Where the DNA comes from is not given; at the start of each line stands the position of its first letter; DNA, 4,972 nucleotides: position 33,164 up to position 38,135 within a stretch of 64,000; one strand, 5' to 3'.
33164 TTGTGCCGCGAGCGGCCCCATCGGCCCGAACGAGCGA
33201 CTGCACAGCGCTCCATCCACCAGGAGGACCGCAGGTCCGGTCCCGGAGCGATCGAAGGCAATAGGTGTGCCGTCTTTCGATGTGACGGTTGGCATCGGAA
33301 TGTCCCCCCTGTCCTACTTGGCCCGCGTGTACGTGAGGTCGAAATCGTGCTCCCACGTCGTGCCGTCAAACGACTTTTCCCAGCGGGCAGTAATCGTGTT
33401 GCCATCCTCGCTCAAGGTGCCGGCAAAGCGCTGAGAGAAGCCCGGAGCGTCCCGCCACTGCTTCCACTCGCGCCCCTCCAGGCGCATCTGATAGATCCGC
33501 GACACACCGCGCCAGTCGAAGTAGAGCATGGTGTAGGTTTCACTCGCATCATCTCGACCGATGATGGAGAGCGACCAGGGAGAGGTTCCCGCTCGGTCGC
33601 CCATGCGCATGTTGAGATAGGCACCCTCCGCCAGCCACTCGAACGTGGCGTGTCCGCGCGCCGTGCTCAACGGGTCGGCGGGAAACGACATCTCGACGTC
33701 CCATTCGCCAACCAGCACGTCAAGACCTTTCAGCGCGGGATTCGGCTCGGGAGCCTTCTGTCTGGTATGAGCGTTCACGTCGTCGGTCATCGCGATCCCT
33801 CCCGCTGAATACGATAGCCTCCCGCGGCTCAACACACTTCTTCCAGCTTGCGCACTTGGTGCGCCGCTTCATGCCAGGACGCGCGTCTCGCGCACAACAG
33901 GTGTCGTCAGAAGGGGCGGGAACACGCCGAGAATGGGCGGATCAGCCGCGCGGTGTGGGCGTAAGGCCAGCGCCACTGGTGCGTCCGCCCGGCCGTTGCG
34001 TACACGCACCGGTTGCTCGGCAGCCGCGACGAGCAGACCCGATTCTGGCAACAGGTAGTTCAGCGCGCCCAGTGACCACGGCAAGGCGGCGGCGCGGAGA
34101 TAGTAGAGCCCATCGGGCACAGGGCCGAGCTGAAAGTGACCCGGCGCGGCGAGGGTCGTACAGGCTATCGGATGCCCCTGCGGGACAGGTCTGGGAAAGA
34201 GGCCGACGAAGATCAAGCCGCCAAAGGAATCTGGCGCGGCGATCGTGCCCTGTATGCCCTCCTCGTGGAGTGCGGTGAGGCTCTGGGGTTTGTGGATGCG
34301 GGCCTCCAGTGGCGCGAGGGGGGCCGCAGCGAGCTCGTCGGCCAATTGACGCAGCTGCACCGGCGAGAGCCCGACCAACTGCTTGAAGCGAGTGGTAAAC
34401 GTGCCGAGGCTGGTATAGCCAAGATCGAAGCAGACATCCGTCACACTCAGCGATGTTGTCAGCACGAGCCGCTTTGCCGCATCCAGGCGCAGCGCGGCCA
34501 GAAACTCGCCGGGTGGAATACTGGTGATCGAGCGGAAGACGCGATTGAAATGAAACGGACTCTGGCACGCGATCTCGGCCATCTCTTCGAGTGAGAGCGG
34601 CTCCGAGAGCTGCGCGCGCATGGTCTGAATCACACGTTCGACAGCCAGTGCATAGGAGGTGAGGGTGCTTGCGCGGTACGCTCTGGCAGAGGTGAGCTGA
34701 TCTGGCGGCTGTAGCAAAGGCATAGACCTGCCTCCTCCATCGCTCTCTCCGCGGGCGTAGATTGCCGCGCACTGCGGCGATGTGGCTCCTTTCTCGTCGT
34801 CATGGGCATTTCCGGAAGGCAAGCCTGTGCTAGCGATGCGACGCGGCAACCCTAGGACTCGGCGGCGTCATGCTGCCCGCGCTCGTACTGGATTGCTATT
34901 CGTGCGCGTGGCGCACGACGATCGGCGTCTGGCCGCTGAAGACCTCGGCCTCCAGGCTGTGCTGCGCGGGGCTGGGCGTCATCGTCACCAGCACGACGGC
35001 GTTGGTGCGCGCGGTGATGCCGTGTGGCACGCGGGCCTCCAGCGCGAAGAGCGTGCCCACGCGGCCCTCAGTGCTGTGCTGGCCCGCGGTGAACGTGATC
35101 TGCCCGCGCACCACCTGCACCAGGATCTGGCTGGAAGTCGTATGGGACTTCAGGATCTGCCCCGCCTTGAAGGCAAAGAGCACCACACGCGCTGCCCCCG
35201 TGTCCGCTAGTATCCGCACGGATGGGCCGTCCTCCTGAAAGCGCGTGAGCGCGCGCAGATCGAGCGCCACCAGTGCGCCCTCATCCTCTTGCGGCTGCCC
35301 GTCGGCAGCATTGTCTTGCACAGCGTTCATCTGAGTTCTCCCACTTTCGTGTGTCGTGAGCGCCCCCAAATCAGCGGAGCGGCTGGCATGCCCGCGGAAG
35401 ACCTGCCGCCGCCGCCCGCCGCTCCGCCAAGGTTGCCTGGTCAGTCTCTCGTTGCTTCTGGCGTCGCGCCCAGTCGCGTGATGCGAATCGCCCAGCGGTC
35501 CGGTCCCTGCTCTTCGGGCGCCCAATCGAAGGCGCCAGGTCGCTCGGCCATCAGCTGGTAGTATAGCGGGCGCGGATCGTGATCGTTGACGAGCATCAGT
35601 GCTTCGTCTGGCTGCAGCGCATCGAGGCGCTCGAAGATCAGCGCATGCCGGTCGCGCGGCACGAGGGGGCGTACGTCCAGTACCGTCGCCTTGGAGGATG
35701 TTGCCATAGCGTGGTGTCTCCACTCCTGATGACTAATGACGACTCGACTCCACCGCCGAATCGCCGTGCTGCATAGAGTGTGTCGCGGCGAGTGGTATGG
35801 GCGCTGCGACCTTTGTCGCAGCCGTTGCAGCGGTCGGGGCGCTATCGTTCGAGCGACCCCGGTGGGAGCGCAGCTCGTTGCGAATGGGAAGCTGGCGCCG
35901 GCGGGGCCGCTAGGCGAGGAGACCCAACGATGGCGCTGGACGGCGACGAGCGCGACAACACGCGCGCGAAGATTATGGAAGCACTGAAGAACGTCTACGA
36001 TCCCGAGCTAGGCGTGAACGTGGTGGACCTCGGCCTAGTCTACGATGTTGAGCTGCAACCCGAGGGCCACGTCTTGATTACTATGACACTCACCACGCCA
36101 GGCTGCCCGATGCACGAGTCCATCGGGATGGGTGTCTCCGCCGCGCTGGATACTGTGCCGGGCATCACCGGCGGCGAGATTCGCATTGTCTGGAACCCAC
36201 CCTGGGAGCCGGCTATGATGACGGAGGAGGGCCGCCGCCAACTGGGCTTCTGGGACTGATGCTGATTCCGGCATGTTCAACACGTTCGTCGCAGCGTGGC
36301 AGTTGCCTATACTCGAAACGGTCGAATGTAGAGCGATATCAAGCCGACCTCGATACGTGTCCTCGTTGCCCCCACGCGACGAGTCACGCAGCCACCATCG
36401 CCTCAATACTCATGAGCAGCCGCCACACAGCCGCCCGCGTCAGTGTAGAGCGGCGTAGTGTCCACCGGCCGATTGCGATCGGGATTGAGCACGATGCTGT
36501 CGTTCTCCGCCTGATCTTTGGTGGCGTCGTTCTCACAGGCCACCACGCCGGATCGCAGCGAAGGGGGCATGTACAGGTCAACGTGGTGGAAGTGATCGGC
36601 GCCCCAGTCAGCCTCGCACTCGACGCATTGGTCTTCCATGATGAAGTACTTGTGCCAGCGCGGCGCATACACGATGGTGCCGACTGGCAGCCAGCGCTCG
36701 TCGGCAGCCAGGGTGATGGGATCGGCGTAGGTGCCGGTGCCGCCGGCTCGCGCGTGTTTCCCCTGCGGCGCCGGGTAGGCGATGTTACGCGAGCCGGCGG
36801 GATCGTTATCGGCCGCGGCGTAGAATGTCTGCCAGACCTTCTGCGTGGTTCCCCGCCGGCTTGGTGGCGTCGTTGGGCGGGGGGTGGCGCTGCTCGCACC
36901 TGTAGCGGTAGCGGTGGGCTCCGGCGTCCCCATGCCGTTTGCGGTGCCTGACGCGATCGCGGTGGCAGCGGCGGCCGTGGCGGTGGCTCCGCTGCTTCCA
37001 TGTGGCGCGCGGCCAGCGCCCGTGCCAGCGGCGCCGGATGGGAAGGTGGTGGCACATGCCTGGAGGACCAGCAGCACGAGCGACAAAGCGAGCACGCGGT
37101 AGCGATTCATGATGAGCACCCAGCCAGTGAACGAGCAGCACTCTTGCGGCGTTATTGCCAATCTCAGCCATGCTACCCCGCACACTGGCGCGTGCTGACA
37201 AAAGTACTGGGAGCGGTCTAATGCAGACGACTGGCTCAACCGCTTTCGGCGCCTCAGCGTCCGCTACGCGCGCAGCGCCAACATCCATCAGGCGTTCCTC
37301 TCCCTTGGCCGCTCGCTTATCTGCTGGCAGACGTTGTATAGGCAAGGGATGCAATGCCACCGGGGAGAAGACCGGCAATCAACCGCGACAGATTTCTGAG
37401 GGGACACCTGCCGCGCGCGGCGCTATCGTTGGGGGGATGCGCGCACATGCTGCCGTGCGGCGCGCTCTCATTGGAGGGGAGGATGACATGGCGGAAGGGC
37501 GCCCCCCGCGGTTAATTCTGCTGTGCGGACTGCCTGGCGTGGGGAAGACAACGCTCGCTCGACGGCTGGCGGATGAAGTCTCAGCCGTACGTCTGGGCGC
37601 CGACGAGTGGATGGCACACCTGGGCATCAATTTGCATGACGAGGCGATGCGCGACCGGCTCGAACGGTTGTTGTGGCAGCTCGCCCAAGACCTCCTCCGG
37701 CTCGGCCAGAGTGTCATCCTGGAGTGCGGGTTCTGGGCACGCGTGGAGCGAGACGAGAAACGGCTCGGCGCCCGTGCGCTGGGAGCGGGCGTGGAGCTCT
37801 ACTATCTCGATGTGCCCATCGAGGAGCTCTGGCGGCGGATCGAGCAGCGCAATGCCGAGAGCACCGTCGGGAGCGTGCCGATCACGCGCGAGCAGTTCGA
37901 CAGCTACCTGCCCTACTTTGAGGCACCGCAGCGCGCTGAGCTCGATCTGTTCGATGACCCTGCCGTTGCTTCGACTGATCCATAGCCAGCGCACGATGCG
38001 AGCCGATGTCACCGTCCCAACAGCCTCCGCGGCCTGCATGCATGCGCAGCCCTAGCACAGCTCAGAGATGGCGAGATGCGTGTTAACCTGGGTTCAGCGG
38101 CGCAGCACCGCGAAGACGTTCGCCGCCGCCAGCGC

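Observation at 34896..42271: A shared CRP-type palindrome links two DUF2249 genes, a cupin, a DUF59 protein, an unknown membrane protein, a Crp/Fnr regulator and NirK into one putative nitrite/NO regulon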

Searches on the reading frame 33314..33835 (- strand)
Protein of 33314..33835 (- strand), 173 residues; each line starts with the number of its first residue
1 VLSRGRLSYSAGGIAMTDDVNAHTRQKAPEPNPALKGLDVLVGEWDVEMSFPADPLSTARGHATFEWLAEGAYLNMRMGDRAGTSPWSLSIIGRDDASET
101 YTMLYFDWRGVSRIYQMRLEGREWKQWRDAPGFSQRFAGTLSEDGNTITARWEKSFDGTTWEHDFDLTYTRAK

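Call 71: search_protein_families(library=pfam, proteins=[window:33314-33835:-], max_evalue=0.1)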
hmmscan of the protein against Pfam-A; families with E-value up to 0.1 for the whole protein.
window:33314-33835:- (173 aa): 1 family
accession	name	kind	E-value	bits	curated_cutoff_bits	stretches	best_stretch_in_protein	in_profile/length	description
PF07617.17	DUF1579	-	0.00019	21.8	25.2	1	32-107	3-82/155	Protein of unknown function (DUF1579)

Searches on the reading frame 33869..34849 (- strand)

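Call 71: search_protein_families(library=pfam, proteins=[window:33869-34849:-], max_evalue=0.1)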
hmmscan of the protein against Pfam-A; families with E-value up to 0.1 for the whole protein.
window:33869-34849:- (326 aa): 2 families
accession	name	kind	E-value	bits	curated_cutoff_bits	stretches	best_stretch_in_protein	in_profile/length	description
PF12833.13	HTH_18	-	9.2e-20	71.2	33.6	1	90-168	1-79/80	Helix-turn-helix domain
PF00165.29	HTH_AraC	-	1.1e-17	64.1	26.6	2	131-168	6-42/42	Bacterial regulatory helix-turn-helix proteins, AraC family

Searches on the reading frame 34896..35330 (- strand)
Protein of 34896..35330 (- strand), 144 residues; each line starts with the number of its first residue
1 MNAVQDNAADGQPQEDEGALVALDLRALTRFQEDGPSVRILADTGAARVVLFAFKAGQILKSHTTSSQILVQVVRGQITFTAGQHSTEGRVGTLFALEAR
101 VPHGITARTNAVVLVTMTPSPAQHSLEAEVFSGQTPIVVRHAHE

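Call 6: search_protein_families(library=pfam, proteins=[window:34896-35330:-], max_evalue=0.01)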
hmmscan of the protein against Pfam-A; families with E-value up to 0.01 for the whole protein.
window:34896-35330:- (144 aa): 1 family
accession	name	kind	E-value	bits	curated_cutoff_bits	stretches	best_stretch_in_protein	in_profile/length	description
PF07883.17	Cupin_2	-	2e-05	24.6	27.2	1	51-114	2-67/70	Cupin domain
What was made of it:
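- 34896..35330 (-): Cupin gene (144 aa), second gene of the DUF2249a unit. Cupin_2 E 2e-5, below the Pfam cut-off (call 6).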

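Call 7: search_protein_families(library=ncbifam, proteins=[window:34896-35330:-], max_evalue=0.01)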
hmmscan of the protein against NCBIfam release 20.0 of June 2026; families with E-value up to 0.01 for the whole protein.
window:34896-35330:- (144 aa): 0 families

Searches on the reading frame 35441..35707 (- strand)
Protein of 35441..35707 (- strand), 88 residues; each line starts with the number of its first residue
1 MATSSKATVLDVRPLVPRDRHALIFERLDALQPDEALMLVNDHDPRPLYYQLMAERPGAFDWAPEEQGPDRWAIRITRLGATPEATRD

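Call 6: search_protein_families(library=pfam, proteins=[window:35441-35707:-], max_evalue=0.01)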
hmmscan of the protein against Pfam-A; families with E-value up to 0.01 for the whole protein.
window:35441-35707:- (88 aa): 1 family
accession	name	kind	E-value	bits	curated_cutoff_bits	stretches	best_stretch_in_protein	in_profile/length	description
PF10006.14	DUF2249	-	1.2e-29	102.4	29.5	1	9-78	1-70/70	Uncharacterized conserved protein (DUF2249)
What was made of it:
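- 35441..35707 (-): DUF2249a (88 aa, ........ type). PF10006 E 1e-29 (call 6).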

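Call 7: search_protein_families(library=ncbifam, proteins=[window:35441-35707:-], max_evalue=0.01)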
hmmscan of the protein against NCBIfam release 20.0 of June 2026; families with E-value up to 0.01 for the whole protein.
window:35441-35707:- (88 aa): 0 families

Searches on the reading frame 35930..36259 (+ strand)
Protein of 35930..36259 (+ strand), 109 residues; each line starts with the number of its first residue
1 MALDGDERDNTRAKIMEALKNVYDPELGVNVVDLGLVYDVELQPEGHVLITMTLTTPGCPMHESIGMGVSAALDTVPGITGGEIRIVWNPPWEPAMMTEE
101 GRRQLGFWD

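Call 6: search_protein_families(library=pfam, proteins=[window:35930-36259:+], max_evalue=0.01)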
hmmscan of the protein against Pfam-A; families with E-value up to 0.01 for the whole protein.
window:35930-36259:+ (109 aa): 1 family
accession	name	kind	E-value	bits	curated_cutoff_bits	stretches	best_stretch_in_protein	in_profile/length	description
PF01883.24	FeS_assembly_P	-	1.7e-21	76.7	23.5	1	12-84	1-71/73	Iron-sulfur cluster assembly protein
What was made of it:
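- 35930..36259 (+): DUF59 / FeS_assembly_P protein (109 aa, SufT/PaaD-like). PF01883 E 2e-21 (call 6).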

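Call 7: search_protein_families(library=ncbifam, proteins=[window:35930-36259:+], max_evalue=0.01)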
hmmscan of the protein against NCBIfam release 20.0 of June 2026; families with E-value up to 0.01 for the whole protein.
window:35930-36259:+ (109 aa): 4 families
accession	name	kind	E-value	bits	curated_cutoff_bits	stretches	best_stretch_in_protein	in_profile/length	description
TIGR02945.1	SUF_assoc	equivalog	4e-32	110.5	143.4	1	12-107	3-98/99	SUF system Fe-S cluster assembly protein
TIGR03406.1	FeS_long_SufT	hypoth_equivalog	5.1e-29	101.3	202.6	1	6-106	69-173/174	putative Fe-S cluster assembly protein SufT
NF041868.1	paad_haloarch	equivalog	2e-25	89.3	180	1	4-105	20-120/127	1,2-phenylacetyl-CoA epoxidase subunit PaaD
TIGR02159.1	PA_CoA_Oxy4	equivalog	3.4e-13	50.1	108.15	1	22-105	1-83/146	1,2-phenylacetyl-CoA epoxidase subunit PaaD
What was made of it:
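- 35930..36259 (+): TIGR02945 scores 110 bits, below its cut-off (call 7).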

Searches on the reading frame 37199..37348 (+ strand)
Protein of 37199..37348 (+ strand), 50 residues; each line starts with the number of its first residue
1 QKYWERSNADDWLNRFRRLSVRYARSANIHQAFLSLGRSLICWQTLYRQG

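Call 72: search_dna_similar(query=window:37199-37348:+, collection=plasmids, mode=protein, max_evalue=0.01, max_rows=8)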
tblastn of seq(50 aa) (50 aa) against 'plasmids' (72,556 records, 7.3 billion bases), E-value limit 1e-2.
Records with a match: 327; places in all: 500; records where one place covers at least 80% of the query: 225.
Best place of each record, by identity: 60-80% 6; <60% 321.
By first word of the organism name: Burkholderia 119; Streptomyces 110; Roseomonas 17; Azospirillum 13; Paraburkholderia 12; Caballeronia 7; Cupriavidus 6; Paracoccus 5; Methylobacterium 4; Methylorubrum 4; and 19 more.
By predicted mobility (MOB-suite, as given by PLSDB): non-mobilizable 183; mobilizable 73; conjugative 71.
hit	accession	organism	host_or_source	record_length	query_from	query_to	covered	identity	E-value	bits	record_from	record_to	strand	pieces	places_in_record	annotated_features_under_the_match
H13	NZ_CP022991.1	Paraburkholderia aromaticivorans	-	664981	5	46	84%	61.9%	6e-7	50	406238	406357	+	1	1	IS5 family transposase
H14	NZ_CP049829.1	Janthinobacterium lividum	single organism,water pond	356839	7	48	84%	61.9%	4e-3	39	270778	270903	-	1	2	none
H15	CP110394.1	Burkholderia sp. JSH-S8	Tetrastigma hemsleyanum Diels et Gilg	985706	3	46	88%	59.1%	9e-8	52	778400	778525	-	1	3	none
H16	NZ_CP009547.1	Burkholderia sp. 2002721687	water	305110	5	48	88%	59.1%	1e-3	41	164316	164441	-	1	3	none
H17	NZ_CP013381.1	Burkholderia humptydooensis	water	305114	5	48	88%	59.1%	1e-3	41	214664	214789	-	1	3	IS5 family transposase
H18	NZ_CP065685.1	Burkholderia humptydooensis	-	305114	5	48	88%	59.1%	1e-3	41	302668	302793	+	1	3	IS5 family transposase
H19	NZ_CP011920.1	Burkholderia cenocepacia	Homo sapiens,sputum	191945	5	48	88%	59.1%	3e-3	40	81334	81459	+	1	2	IS5 family transposase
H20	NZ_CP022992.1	Paraburkholderia aromaticivorans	-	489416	5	48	88%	59.1%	3e-3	40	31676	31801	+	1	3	IS5 family transposase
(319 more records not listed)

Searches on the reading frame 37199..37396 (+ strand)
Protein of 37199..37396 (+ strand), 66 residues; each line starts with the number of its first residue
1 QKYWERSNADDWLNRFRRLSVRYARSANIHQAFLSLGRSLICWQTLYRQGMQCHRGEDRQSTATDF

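Call 71: search_protein_families(library=pfam, proteins=[window:37199-37396:+], max_evalue=0.1)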
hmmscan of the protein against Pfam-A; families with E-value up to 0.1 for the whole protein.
seq(66 aa): 0 families

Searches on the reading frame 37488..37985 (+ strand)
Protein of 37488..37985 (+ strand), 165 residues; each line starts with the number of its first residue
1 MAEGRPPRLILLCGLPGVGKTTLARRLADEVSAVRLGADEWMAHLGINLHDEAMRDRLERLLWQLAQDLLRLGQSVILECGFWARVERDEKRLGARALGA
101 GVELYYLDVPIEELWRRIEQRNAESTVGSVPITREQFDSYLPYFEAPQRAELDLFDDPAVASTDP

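Call 6: search_protein_families(library=pfam, proteins=[window:37488-37985:+], max_evalue=0.01)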
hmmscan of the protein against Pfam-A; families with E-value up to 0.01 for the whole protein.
window:37488-37985:+ (165 aa): 17 families
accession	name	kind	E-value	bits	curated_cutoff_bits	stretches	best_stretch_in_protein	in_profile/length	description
PF13671.12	AAA_33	-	5.2e-26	92.1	27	1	9-147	1-143/143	AAA domain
PF13238.12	AAA_18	-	3e-10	41.1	29.4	1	10-124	1-114/128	AAA domain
PF06414.18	Zeta_toxin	-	9.2e-08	32.2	22.3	1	5-125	14-147/199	Zeta toxin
PF08433.16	KTI12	-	2.2e-06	27.8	22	1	9-150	3-143/271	Chromatin associated protein KTI12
PF13191.12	AAA_16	-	1.1e-05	26.4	32.6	1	2-47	20-64/167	AAA ATPase domain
PF13401.12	AAA_22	-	1.1e-05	26.2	27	1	7-68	5-57/130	AAA domain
PF00004.35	AAA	-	0.00011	23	21.2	1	10-34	1-27/131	ATPase family associated with various cellular activities (AAA)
PF13481.12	AAA_25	-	0.00042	20.4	27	1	9-69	35-98/195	AAA domain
PF24883.2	NPHP3_N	-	0.00068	20.3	24.8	1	6-74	21-88/164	Nephrocystin 3, N-terminal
PF20720.3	nSTAND3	-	0.00082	19.5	27.2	1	8-31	18-41/155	Novel STAND NTPase 3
PF13521.12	AAA_28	-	0.00099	19.8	27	1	10-61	2-39/164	AAA domain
PF05729.18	NACHT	-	0.0018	18.5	26.7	1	8-40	1-33/167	NACHT domain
PF01202.28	SKI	-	0.0019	18.8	22.1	0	16-123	1-107/159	Shikimate kinase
PF13207.12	AAA_17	-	0.0023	18.7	27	1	14-33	2-21/136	AAA domain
PF01712.25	dNK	-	0.0032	17.7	27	0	14-41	5-34/203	Deoxynucleoside kinase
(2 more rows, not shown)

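Call 7: search_protein_families(library=ncbifam, proteins=[window:37488-37985:+], max_evalue=0.01)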
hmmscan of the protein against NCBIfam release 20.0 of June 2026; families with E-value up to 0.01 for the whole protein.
window:37488-37985:+ (165 aa): 26 families (the best 25 are shown)
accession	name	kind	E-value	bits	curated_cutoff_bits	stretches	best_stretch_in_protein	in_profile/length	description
NF001866.0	PRK00625.1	equivalog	1.9e-05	24.9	142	1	10-32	3-25/173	shikimate kinase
TIGR03575.1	selen_PSTK_euk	equivalog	5.4e-05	22.6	382.35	1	9-32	1-24/340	L-seryl-tRNA(Sec) kinase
NF040667.1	hom_kin_desulfo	exception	8e-05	22.6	197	1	10-55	3-49/163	homoserine kinase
NF004041.0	PRK05541.1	subfamily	9.2e-05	22.5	127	1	7-117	7-118/176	adenylyl-sulfate kinase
NF005257.0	PRK06762.3-2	equivalog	0.00011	21.9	202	1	7-125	5-123/170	hypothetical protein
TIGR01313.1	therm_gnt_kin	subfamily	0.00013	21.8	113.75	1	11-123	2-117/164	gluconokinase, GntK/IdnK-type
TIGR01351.1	adk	subfamily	0.00013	21.7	168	0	10-36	2-28/212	adenylate kinase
NF038208.1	garosamine_AAA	equivalog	0.00015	21.5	170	1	9-127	2-119/167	Gar/GrdA family gentamicin resistance ATP-binding protein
TIGR02173.1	cyt_kin_arch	equivalog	0.001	19.1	102.1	1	9-123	2-112/169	(d)CMP kinase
NF003069.1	PRK03992.1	subfamily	0.0011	18.2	500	1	6-34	164-192/379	proteasome-activating nucleotidase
TIGR01242.2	TIGR01242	subfamily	0.0011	18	500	1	5-34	146-175/362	proteasome-activating nucleotidase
TIGR03574.1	selen_PSTK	equivalog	0.0012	18.3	290.5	1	9-39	1-36/249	L-seryl-tRNA(Sec) kinase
NF005250.0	PRK06761.1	equivalog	0.002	17.2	270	1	8-35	4-31/282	hypothetical protein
TIGR02928.1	TIGR02928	subfamily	0.0025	16.7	181.3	1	3-56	36-89/366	orc1/cdc6 family replication initiation protein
TIGR01243.1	CDC48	subfamily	0.0029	16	802.65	1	6-33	211-238/733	CDC48 family AAA ATPase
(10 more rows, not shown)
